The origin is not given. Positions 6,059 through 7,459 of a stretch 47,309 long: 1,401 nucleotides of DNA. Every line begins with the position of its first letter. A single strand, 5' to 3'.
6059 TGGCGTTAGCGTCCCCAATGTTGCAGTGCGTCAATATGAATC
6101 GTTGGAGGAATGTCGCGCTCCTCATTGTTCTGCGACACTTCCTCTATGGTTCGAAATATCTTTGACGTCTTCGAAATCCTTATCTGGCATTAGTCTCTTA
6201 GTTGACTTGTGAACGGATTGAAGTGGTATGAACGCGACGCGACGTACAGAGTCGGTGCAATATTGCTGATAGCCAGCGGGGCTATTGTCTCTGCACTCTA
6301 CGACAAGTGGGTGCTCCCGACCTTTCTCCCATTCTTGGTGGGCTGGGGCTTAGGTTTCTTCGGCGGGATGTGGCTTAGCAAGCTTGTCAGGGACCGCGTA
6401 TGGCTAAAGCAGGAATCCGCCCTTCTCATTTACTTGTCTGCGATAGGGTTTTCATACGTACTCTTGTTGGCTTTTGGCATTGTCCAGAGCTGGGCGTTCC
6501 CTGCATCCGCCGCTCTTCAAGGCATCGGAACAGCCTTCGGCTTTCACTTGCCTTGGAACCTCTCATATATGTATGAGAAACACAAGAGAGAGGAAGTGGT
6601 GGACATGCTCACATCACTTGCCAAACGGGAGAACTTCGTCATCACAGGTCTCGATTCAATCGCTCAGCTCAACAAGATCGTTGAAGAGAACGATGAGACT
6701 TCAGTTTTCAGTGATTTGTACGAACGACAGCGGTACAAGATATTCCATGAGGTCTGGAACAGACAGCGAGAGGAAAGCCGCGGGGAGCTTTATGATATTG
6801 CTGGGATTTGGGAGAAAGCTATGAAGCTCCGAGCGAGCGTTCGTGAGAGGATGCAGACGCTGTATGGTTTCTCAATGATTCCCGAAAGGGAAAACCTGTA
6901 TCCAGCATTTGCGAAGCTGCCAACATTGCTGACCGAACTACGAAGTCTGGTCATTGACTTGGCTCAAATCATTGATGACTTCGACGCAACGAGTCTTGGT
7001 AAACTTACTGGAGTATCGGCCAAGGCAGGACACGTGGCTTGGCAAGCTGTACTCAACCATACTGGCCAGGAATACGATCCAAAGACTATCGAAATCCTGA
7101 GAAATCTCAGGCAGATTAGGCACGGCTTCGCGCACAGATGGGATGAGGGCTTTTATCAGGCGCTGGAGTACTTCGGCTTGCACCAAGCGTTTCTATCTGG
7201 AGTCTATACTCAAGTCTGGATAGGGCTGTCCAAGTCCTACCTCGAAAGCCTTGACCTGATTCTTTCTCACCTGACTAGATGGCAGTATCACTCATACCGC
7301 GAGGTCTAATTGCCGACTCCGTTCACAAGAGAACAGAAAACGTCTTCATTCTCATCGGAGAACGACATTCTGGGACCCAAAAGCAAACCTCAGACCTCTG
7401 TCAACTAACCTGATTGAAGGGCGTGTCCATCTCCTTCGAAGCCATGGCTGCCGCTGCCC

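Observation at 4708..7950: ABC/AAA_21-type ATPase, a membrane-anchored HEPN-like protein and a small unknown protein directly downstream of the RM genes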

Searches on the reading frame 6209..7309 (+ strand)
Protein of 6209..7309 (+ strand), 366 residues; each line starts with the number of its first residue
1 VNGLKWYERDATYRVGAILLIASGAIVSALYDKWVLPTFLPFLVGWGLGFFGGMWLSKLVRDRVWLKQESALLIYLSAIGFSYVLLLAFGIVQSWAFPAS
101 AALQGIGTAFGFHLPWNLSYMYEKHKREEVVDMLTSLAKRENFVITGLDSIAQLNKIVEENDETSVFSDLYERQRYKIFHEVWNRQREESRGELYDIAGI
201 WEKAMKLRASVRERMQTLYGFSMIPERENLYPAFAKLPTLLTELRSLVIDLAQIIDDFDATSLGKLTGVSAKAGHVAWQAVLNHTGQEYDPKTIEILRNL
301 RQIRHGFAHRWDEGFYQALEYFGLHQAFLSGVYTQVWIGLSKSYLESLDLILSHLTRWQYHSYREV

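Call 3: search_protein_families(library=pfam, proteins=[window:6209-7309:+], max_evalue=0.1)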
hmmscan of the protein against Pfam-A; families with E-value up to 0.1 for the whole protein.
window:6209-7309:+ (366 aa): 0 families

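Call 4: search_protein_families(library=padloc, proteins=[window:6209-7309:+], max_evalue=0.1)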
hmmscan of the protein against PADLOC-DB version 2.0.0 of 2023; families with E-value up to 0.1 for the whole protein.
window:6209-7309:+ (366 aa): 0 families

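Call 6: search_protein_families(library=ncbifam, proteins=[window:6209-7309:+], max_evalue=0.1)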
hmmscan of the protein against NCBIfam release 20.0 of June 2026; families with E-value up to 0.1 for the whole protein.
window:6209-7309:+ (366 aa): 0 families

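Call 7: search_protein_families(library=phrogs, proteins=[window:6209-7309:+], max_evalue=0.1)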
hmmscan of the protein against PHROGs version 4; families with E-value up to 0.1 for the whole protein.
window:6209-7309:+ (366 aa): 1 family
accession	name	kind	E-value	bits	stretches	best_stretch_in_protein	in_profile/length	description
phrog_28630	-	unknown function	0.055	14.5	0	149-175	24-50/52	-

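Call 8: find_homologous_proteins(query=window:6209-7309:+, max_evalue=0.001)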
Query window:6209-7309:+ (366 aa): 1 proteins with E <= 0.001 among 5462 candidates.
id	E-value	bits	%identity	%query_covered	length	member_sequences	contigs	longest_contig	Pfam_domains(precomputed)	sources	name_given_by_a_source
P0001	1.1e-241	819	100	99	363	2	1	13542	-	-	-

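Call 22: find_encoding_contigs(protein=P0001, flank=8000)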
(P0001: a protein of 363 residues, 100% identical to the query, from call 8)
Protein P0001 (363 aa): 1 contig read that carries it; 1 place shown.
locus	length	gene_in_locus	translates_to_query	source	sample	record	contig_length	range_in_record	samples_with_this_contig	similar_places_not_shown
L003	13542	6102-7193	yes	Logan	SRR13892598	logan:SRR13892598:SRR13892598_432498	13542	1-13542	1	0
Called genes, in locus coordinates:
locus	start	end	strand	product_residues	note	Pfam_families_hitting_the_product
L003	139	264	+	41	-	-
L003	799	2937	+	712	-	PF02384:N6_Mtase, PF01170:UPF0020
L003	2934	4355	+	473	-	PF01420:Methylase_S (weak)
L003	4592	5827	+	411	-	PF13175:AAA_15, PF13304:AAA_21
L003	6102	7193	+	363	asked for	-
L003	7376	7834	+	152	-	-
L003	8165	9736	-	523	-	PF13418:Beta-prop_TYW4 (weak)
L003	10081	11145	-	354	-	PF01047:MarR (faint), PF01978:TrmB (faint)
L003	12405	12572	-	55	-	-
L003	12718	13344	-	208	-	-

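Call 25: search_protein_representatives(protein=window:6209-7309:+)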
Query: 366 residues. Proteins with E-value up to 0.001 (for the whole library): 8; up to 1e-10: 7; up to 1e-30: 3. The best 8 are listed.
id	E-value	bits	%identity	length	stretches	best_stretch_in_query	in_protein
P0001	3.5e-242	819.3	100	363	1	4-366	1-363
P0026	2.0e-32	129.1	32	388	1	2-349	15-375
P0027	2.9e-32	128.6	31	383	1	4-349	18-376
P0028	1.2e-29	120.0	28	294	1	77-351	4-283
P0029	4.9e-28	114.7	29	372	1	2-351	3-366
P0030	2.7e-24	102.4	43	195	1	5-141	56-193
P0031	3.6e-18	82.2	38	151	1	3-135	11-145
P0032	6.1e-08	48.5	26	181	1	100-244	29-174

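Call 27: find_encoding_contigs(protein=P0026, flank=8000)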
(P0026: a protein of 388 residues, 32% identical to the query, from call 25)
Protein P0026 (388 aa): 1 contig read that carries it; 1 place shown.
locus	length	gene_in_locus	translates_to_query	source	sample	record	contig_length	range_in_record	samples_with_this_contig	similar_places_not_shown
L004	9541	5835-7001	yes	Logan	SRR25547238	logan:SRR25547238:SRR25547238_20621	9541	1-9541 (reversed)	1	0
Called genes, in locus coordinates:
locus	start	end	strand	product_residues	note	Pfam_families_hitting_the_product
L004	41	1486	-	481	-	PF13385:Laminin_G_3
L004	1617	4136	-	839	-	PF13401:AAA_22 (weak), PF13374:TPR_10 (faint), PF13432:TPR_16 (faint), PF14938:SNAP (faint), PF00515:TPR_1 (faint), PF07719:TPR_2 (faint), PF17874:TPR_MalT, PF13424:TPR_12, +3 more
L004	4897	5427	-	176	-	-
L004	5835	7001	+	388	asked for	-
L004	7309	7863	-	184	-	-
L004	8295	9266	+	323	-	-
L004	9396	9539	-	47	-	?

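Call 28: find_encoding_contigs(protein=P0027, flank=8000)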
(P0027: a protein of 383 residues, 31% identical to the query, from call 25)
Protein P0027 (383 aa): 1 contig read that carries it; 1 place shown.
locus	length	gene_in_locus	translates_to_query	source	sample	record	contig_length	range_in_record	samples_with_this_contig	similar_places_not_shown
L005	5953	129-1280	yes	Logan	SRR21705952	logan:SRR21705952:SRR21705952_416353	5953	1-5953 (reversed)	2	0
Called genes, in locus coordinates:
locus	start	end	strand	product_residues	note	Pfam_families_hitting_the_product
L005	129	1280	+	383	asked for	-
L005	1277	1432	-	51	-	-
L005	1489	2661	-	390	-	PF01451:LMWPc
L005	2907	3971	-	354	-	-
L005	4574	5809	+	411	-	PF04326:SLFN_AlbA_2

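Call 29: find_encoding_contigs(protein=P0029, flank=8000)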
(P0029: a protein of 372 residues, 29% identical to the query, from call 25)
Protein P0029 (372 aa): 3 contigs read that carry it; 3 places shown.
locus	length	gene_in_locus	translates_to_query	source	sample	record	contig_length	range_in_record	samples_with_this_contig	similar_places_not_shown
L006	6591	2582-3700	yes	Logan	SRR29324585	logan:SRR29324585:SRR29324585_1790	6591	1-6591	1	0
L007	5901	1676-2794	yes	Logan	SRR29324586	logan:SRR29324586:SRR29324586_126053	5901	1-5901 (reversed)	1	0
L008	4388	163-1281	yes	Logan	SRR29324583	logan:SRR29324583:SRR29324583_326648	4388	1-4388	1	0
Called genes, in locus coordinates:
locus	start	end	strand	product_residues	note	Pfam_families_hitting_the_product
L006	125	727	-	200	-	-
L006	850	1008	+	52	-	-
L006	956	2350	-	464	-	PF07602:DUF1565 (weak), PF12708:Pect-lyase_RHGA_epim (faint), PF05048:NosD, PF13229:Beta_helix, PF05048:NosD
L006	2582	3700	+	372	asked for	-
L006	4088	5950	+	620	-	-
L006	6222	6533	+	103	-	-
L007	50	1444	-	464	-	PF07602:DUF1565 (weak), PF12708:Pect-lyase_RHGA_epim (faint), PF05048:NosD, PF13229:Beta_helix, PF05048:NosD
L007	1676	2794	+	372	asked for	-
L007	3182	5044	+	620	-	-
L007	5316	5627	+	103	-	-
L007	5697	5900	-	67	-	?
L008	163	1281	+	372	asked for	-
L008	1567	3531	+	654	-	-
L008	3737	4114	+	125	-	-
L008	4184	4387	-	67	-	?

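Call 30: find_encoding_contigs(protein=P0028, flank=8000)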
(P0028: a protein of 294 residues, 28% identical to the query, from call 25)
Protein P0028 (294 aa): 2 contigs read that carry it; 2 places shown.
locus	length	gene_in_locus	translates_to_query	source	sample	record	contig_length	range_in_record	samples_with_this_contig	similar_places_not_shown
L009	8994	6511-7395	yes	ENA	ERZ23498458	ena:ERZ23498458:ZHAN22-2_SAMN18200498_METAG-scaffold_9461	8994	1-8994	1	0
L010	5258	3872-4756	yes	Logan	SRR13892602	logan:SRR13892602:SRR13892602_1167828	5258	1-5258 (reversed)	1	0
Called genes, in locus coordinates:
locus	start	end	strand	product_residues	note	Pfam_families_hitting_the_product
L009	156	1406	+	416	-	-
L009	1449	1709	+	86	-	-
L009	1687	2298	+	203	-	PF13412:HTH_24, PF25212:HVO_A0114 (faint), PF01022:HTH_5 (weak), PF01047:MarR (weak), PF12802:MarR_2 (weak), PF12840:HTH_20, PF24266:HTH_HVO_0163_N, PF01022:HTH_5, +2 more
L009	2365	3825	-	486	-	-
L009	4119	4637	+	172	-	-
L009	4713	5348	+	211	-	PF01582:TIR, PF08937:ThsB_TIR (weak), PF13676:TIR_2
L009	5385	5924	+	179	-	-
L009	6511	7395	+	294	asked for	-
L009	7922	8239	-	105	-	-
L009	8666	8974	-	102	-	-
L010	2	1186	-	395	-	?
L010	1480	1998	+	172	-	-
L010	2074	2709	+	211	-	PF01582:TIR, PF08937:ThsB_TIR (weak), PF13676:TIR_2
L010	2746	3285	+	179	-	-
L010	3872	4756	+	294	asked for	-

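Call 34: search_solved_structures(query=A2, max_evalue=10)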
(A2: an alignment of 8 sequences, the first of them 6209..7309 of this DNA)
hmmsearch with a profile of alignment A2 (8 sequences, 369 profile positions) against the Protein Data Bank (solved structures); distinct sequences matched with E-value up to 10: 7.
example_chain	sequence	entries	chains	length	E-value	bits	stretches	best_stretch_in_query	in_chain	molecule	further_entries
7aaq_A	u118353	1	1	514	0.37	12.7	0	46-128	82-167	Sugar transport protein 10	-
6h7d_A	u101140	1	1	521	0.39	12.6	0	46-128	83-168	Sugar transport protein 10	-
7aar_A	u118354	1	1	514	0.55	12.1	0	46-128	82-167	Sugar transport protein 10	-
6s3l_A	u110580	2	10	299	0.94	11.4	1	35-94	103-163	Flagellar biosynthetic protein FliP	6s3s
9seh_A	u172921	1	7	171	5.7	8.8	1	36-112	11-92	Small-conductance mechanosensitive channel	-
9sdb_A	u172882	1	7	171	7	8.5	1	36-115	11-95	Small-conductance mechanosensitive channel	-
9sdg_A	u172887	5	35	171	8.1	8.3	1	36-112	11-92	Small-conductance mechanosensitive channel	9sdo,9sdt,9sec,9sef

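Call 41: find_related_loci(query=A3, collection=genome_contigs, flank=8000)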
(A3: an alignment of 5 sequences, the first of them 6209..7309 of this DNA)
Query A3 (366 aa) in genome_contigs; peptide patterns used: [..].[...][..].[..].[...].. (x = any residue, [..] = any of these).
77 stretches matched a pattern, but none encodes a relative of the query by tblastn (E <= 1e-3).

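Call 42: predict_structure(alignment_id=A2)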
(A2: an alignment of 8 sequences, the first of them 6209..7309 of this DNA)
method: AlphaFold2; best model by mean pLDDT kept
length: 366 residues; sequences in the alignment: 8
mean_pLDDT: 80.8   pTM: 0.60
mean pLDDT of the five models: 80.8, 77.0, 76.8, 76.8, 74.0
residues with pLDDT >= 90: 66; 70-90: 250; 50-70: 41; < 50: 9
segments of 3 or more residues with pLDDT < 50: 1-6, 364-366
pLDDT, mean of each block of 10 residues (from residue 1): 45 77 81 76 88 80 61 80 75 73 86 71 78 83 79 83 71 86 82 74 92 89 84 86 91 87 87 88 85 93 91 89 79 84 93 80 50
secondary structure, 60 per line:
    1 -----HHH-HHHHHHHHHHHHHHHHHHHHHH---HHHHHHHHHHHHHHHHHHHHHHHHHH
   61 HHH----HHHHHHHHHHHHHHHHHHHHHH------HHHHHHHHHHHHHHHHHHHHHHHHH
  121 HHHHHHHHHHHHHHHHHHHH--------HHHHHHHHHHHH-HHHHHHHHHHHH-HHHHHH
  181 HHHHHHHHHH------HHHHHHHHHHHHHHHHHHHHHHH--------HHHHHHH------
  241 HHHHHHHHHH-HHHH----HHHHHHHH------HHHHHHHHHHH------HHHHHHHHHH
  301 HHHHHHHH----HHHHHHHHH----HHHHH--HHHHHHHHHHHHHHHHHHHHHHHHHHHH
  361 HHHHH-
elements in order: H10-31 H35-63 H68-89 H96-140 H149-160 H162-173 H175-190 H197-219 H228-234 H241-250 H252-255 H260-267 H274-284 H291-308 H313-321 H326-330 H333-365

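Call 46: fold_search(model_id=the predicted structure, library=pdb)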
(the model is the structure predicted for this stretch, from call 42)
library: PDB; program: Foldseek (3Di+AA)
matches with E <= 10: 152; with E <= 0.001: 0
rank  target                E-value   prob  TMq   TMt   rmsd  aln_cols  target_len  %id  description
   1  9j02                  8.2e-01  0.14  0.17  0.13  23.5       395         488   13  cryo-EM structure of apo hOAT1 (released 2025-08-13)
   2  7rtv_A                9.3e-01  0.04  0.11  0.11  40.4       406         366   12  Cryo-EM structure of monomeric TTYH2 (released 2021-09-22)
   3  9b47_A                1.1e+00  0.11  0.18  0.15  25.7       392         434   11  Y328F variant of P. indica phosphate transporter (released 2025-03-26)
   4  9kl5                  1.3e+00  0.12  0.19  0.15  24.2       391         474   11  Cryo-EM strucuture of human OAT1 in complex with probenecid (released 2025-11-05)
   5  3wfo_A                1.3e+00  0.08  0.13  0.12  19.2       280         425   12  tRNA processing enzyme (apo form 1) (released 2014-01-01)
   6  7zc2                  1.3e+00  0.11  0.20  0.16  27.1       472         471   10  Dipeptide and tripeptide Permease C (DtpC) (released 2022-07-06)
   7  3wfp_E                1.6e+00  0.07  0.14  0.13  19.4       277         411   13  tRNA processing enzyme (apo form 2) (released 2014-01-01)
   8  8ju0                  1.9e+00  0.12  0.19  0.17  24.0       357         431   12  hOCT1 in complex with spironolactone in inward facing occluded conformation (released 2024-03-27)
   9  7dl9_A                2.2e+00  0.11  0.24  0.22  26.4       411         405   14  Crystal structure of nucleoside transporter NupG (released 2021-04-07)
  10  9exz_A                2.2e+00  0.08  0.17  0.12  21.3       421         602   14  Efficient and scalable protein design using a relaxed sequence space (released 2024-10-16)
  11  8qv6_A                2.2e+00  0.06  0.16  0.15  26.6       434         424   11  Structure of human SPNS2 in DDM (released 2025-02-19)
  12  6ghj_A                2.3e+00  0.09  0.21  0.18  28.2       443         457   14  PepTSt in complex with tripeptide Phe-Ala-Gln (released 2018-09-19)
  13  8hpk_A                2.4e+00  0.07  0.17  0.17  25.6       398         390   11  Crystal structure of the bacterial oxalate transporter OxlT in an oxalate-bound occluded form (released 2023-02-15)
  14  1yvi_B                2.4e+00  0.06  0.08  0.16  16.5       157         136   11  X-RAY STRUCTURE OF PUTATIVE HISTIDINE-CONTAINING PHOSPHOTRANSFER PROTEIN FROM RICE, AK104879 (released 2005-02-22)
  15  3wfp_A                2.4e+00  0.04  0.12  0.10  19.2       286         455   13  tRNA processing enzyme (apo form 2) (released 2014-01-01)
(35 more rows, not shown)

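Call 47: search_protein_families(library=pfam, alignment_id=A3, max_evalue=10)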
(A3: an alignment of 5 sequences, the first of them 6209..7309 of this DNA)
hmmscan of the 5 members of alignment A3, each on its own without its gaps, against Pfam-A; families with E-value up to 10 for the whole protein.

A. member 1, window:6209-7309:+ (366 aa): 1 family
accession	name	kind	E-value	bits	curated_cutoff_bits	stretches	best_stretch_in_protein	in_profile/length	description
PF14256.11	YwiC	-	1.3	9.7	25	1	16-108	6-97/126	YwiC-like protein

B. families by the number of members that match (of 5 scanned): 4 families
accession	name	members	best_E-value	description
PF18024.7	HTH_50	1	0.11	Helix-turn-helix domain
PF04066.18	MrpF_PhaF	1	0.54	Multiple resistance and pH regulation protein F (MrpF / PhaF)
PF14256.11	YwiC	1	1.3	YwiC-like protein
PF05101.18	VirB3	1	1.3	Type IV secretory pathway, VirB3-like protein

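Call 59: find_related_loci(query=A3, collection=metagenome_contigs, flank=8000)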
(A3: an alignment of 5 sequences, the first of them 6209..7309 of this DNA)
Query A3 (366 aa) in metagenome_contigs; peptide patterns used: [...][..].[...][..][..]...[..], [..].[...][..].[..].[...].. (x = any residue, [..] = any of these).
579 stretches matched a pattern; 1 encode a relative of the query (tblastn E <= 1e-3); 1 distinct loci.
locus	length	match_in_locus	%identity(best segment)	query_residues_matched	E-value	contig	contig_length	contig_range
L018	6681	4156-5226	28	5-348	2e-32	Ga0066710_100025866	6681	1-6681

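Call 65: search_protein_families(library=padloc, proteins=[P0026, L018:4084-5271:+], max_evalue=0.01)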
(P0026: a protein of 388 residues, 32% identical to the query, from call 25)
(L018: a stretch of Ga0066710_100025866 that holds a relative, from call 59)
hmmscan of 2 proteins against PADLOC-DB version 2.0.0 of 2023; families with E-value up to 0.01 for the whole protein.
P0026 (388 aa): 0 families

L018:4084-5271:+ (395 aa): 0 families

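Call 89: fold_search(model_id=the predicted structure, library=viral)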
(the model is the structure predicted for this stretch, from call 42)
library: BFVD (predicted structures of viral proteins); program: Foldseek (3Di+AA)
matches with E <= 10: 137; with E <= 0.001: 0
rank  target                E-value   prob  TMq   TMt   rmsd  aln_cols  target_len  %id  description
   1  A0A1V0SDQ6            4.5e-01  0.23  0.22  0.20  26.4       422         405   14  UNC93-like protein MFSD11 [Indivirus ILV1]
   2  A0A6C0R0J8            4.9e-01  0.11  0.14  0.09  22.7       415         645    8  Tail tape measure protein [Alteromonas phage vB_AmeM_PT11-V22]
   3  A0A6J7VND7            5.3e-01  0.14  0.16  0.12  22.6       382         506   10  Uncharacterized protein [uncultured Caudovirales phage]
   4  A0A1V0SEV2            6.3e-01  0.14  0.18  0.18  24.4       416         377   12  MFS transporter [Hokovirus HKV1]
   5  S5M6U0                6.3e-01  0.13  0.16  0.12  29.2       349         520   12  Murein endopeptidase K [Sinorhizobium phage phiM12]
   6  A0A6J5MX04            7.2e-01  0.08  0.13  0.12  40.6       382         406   12  Intramolecular chaperone auto-processing domain containing protein [uncultured Caudovirales phage]
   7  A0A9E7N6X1            8.1e-01  0.08  0.15  0.05  27.3       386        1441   11  (no name in the UniProt tables at hand)
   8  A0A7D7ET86            8.1e-01  0.06  0.14  0.12  23.8       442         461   11  (no name in the UniProt tables at hand)
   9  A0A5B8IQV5            1.1e+00  0.09  0.17  0.16  20.4       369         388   12  T-complex protein 11 [Mimiviridae sp. ChoanoV1]
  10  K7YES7                1.3e+00  0.12  0.14  0.14  19.4       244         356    9  Uncharacterized protein [Megavirus courdo11]
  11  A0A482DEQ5            1.3e+00  0.06  0.13  0.14  24.9       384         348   12  BMRF2 protein [Epstein-Barr virus (strain GD1)]
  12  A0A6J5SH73            1.3e+00  0.15  0.21  0.13  26.5       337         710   10  Uncharacterized protein [uncultured Caudovirales phage]
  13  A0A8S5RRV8            1.3e+00  0.04  0.13  0.09  27.8       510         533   12  Uncharacterized protein [Podoviridae sp. ctXdu7]
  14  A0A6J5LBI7            1.8e+00  0.04  0.14  0.11  26.1       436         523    9  Bacteriophage lambda, GpH, tail tape measure, N-terminal [uncultured Caudovirales phage]
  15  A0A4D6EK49            1.8e+00  0.47  0.17  0.12   8.5       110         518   12  Uncharacterized protein [Pandoravirus celtis]
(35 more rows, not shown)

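Call 101: list_cluster_members(proteins=[P0026, P0027, P0028, P0029, P0020, P0007, P0008, P0015])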
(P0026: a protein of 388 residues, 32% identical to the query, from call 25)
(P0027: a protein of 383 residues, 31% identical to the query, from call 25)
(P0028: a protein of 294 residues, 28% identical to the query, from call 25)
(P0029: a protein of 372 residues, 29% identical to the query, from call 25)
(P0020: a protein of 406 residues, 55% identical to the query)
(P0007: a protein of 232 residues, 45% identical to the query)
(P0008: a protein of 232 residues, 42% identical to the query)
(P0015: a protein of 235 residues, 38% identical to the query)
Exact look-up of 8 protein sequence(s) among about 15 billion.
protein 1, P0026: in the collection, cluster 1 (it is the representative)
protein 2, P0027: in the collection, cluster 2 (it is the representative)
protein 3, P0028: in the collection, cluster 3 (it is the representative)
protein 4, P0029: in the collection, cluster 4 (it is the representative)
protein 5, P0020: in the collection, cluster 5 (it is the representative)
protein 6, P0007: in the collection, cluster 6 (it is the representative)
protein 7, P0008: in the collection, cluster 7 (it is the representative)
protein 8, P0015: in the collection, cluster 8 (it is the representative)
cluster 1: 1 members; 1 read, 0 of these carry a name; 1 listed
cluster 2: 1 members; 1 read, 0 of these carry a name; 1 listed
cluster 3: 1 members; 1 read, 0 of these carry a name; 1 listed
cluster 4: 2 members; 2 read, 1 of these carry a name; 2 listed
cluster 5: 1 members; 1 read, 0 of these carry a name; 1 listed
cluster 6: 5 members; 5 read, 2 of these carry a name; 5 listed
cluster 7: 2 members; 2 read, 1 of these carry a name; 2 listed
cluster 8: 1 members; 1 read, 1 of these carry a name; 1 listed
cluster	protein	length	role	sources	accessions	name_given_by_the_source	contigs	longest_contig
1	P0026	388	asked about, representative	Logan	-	-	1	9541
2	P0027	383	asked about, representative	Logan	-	-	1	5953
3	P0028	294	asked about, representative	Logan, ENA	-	-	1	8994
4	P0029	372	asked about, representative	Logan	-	-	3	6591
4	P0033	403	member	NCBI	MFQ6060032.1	MAG: hypothetical protein ACE5KV_01885 [Thermoplasmata archaeon]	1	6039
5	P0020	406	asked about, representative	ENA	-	-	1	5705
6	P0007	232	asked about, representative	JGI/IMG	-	hypothetical protein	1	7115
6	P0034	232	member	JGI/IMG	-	hypothetical protein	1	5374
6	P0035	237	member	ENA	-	-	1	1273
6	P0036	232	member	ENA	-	-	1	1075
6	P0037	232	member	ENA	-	-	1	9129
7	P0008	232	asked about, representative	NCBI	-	-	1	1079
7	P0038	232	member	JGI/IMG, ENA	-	hypothetical protein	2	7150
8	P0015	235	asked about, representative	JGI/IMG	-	HNH endonuclease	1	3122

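Call 111: search_protein_families(library=pfam, proteins=[L006:4088-5950:+, L009:4119-4637:+, L009:5385-5924:+, L004:4897-5427:-, L004:7309-7863:-, L018:5469-6344:-], max_evalue=0.01)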
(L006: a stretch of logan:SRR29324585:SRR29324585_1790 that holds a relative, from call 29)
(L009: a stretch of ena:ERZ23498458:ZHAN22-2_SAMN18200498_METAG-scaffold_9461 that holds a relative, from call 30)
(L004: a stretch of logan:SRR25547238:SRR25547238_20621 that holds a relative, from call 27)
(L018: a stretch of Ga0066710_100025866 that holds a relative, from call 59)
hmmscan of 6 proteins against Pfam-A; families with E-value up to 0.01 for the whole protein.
L006:4088-5950:+ (620 aa): 0 families

L009:4119-4637:+ (172 aa): 0 families

L009:5385-5924:+ (179 aa): 0 families

L004:4897-5427:- (176 aa): 0 families

L004:7309-7863:- (184 aa): 0 families

L018:5469-6344:- (291 aa): 0 families
